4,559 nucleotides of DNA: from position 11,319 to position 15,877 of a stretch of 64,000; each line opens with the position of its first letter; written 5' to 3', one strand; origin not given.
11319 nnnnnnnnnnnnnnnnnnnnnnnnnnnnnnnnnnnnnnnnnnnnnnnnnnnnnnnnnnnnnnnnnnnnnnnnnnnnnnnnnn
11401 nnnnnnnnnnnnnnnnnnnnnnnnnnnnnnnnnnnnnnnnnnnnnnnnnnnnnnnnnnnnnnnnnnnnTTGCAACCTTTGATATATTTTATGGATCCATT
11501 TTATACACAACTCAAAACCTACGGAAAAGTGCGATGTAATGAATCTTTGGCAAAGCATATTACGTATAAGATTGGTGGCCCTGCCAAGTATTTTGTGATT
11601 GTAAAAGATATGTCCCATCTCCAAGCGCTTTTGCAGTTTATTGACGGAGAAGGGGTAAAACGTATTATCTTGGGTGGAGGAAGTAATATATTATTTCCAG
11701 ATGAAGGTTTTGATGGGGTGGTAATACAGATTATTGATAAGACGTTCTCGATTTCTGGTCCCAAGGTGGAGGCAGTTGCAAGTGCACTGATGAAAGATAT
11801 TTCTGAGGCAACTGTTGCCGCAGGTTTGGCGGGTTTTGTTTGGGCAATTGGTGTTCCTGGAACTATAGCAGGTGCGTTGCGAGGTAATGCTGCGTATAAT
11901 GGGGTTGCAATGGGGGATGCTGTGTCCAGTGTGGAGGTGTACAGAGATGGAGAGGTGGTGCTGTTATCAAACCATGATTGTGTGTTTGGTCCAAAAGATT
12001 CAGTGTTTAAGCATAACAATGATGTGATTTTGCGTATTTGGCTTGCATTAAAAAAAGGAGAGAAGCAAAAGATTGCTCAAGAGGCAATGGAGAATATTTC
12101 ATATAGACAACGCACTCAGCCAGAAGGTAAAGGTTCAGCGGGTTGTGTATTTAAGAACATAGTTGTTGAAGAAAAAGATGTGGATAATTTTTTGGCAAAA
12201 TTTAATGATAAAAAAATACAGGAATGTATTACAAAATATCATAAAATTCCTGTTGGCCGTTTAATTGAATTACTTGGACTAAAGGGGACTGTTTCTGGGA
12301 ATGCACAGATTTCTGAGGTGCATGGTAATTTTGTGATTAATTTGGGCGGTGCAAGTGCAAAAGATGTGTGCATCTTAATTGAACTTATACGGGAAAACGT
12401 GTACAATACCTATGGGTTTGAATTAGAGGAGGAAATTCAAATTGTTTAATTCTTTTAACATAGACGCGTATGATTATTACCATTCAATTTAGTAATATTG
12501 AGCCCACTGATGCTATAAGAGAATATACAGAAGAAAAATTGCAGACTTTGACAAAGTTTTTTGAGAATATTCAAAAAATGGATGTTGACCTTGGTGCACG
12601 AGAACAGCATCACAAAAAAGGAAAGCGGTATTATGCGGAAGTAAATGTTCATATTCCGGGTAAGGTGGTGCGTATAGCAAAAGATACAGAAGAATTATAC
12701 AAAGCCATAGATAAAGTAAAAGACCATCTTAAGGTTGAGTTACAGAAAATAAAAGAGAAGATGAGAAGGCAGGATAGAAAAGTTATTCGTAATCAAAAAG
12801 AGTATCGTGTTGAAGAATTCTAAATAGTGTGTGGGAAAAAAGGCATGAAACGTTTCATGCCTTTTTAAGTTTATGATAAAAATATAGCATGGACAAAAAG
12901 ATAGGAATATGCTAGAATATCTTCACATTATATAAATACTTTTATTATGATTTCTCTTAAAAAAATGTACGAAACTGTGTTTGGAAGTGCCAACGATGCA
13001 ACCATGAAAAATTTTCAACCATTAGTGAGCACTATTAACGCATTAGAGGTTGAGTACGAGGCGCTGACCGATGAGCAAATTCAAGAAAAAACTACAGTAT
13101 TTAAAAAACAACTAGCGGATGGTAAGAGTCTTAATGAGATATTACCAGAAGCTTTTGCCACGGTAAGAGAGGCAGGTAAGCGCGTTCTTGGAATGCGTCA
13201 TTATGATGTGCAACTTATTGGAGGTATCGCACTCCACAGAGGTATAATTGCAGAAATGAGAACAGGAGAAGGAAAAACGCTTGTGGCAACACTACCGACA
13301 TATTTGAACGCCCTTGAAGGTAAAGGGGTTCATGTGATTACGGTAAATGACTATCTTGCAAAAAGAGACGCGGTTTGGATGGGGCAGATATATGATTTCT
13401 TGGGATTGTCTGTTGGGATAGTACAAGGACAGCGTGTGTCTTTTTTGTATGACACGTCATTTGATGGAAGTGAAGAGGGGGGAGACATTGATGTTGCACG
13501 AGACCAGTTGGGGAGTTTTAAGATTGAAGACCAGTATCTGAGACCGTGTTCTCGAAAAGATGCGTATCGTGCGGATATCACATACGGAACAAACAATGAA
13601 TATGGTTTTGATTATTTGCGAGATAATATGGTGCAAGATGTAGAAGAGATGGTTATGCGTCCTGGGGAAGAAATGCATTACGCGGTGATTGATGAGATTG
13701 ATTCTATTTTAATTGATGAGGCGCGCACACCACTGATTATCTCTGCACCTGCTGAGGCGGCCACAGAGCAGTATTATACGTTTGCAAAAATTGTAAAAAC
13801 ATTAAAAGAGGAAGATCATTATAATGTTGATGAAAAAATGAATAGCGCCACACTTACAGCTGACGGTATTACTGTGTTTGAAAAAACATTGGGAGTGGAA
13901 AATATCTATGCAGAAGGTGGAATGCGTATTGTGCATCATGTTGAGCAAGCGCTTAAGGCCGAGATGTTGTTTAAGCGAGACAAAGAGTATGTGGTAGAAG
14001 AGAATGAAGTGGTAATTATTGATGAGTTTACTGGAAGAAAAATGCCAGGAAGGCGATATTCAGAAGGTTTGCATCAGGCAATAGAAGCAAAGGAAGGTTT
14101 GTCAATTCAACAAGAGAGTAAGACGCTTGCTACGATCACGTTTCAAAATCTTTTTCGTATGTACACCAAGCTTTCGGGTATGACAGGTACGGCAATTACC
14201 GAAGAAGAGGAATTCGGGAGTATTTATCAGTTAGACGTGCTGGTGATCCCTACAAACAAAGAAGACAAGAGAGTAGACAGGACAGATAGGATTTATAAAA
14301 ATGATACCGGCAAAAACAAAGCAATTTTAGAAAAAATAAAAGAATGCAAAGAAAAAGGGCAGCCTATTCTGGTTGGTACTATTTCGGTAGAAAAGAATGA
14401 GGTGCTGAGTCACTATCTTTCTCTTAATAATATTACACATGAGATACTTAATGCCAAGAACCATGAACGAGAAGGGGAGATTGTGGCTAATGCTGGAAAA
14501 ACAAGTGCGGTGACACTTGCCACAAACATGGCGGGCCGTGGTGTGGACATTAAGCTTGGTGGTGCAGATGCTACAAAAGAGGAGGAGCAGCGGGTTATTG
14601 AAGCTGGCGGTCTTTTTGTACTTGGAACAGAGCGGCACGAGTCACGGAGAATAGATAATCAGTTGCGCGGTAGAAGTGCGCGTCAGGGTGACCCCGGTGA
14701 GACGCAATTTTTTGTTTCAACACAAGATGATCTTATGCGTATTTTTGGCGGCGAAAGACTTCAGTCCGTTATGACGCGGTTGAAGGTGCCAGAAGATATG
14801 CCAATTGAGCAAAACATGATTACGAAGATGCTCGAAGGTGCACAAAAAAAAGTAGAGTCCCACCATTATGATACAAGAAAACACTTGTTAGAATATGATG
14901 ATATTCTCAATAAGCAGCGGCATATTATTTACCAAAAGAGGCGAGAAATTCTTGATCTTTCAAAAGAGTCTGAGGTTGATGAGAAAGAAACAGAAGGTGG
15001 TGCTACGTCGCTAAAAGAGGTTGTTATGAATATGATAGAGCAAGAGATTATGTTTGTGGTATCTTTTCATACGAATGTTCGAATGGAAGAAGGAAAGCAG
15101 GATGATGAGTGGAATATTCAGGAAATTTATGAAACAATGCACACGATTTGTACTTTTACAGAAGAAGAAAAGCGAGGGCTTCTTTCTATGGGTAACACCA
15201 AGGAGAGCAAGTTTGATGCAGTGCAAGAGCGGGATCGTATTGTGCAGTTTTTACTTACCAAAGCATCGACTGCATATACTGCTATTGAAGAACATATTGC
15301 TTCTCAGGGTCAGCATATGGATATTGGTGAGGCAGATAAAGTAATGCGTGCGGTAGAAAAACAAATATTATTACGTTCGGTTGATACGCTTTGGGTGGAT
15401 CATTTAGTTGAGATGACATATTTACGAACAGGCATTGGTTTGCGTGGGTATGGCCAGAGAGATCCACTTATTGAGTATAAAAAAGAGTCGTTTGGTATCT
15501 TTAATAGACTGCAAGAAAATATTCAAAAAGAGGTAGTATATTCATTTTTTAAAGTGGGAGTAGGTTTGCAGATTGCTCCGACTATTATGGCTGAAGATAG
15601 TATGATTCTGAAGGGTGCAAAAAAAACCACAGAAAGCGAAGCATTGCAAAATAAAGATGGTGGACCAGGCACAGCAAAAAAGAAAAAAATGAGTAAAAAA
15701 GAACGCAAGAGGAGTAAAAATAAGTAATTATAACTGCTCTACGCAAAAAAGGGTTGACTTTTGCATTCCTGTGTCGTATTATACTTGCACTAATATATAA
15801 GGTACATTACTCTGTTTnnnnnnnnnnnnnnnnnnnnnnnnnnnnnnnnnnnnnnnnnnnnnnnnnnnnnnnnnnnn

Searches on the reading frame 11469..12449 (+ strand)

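Call 34: search_protein_families(library=pfam, proteins=[window:11469-12449:+], max_evalue=0.001)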
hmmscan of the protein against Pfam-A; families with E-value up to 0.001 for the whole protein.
window:11469-12449:+ (326 aa): 2 families
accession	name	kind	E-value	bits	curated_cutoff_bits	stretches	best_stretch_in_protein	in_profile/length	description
PF02873.21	MurB_C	-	3.5e-25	88.5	27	1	202-326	2-99/99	UDP-N-acetylenolpyruvoylglucosamine reductase, C-terminal domain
PF01565.28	FAD_binding_4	-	6.4e-12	45.8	26.4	1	40-164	2-136/139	FAD binding domain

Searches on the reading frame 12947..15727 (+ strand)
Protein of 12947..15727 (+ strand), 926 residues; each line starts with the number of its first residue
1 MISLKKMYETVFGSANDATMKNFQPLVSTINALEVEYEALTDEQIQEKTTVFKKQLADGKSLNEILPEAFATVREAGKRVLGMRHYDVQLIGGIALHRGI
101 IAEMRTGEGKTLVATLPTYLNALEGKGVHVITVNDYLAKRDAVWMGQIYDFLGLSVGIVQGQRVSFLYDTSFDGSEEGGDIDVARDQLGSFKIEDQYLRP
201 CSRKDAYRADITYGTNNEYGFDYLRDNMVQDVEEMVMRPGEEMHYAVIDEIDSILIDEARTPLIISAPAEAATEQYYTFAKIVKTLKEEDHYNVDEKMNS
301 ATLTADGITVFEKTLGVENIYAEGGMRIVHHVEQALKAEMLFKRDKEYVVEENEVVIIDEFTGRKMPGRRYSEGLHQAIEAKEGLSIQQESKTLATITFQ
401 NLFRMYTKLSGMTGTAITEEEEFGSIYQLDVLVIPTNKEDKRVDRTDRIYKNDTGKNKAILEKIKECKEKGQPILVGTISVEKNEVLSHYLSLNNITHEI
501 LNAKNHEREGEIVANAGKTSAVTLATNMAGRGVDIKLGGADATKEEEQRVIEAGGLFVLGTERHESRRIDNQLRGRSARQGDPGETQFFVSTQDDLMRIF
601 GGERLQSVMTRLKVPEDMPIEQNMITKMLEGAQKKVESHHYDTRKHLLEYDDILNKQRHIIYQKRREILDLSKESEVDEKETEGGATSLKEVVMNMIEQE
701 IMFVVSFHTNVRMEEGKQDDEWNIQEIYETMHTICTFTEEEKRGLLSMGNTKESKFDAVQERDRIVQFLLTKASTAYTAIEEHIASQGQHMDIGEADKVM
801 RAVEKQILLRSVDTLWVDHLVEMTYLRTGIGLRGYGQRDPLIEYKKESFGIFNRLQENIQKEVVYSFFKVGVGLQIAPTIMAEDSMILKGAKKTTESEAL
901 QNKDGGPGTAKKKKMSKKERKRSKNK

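Call 48: search_protein_families(library=pfam, proteins=[window:12947-15727:+], max_evalue=0.0001)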
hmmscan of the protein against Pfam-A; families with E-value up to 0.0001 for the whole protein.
window:12947-15727:+ (926 aa): 4 families
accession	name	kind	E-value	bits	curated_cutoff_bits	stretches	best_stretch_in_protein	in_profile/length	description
PF07517.20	SecA_DEAD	-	9e-123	409.6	24.6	1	10-423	3-289/290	SecA DEAD-like domain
PF21090.3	P-loop_SecA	-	1.4e-75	253.8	27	2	441-544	3-106/205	SecA P-loop domain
PF07516.18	SecA_SW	-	1.6e-55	188.7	26.7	1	619-870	1-199/200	SecA Wing and Scaffold domain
PF01043.26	SecA_PP_bind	-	1.3e-40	138.9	23.5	1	273-380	3-110/110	SecA preprotein cross-linking domain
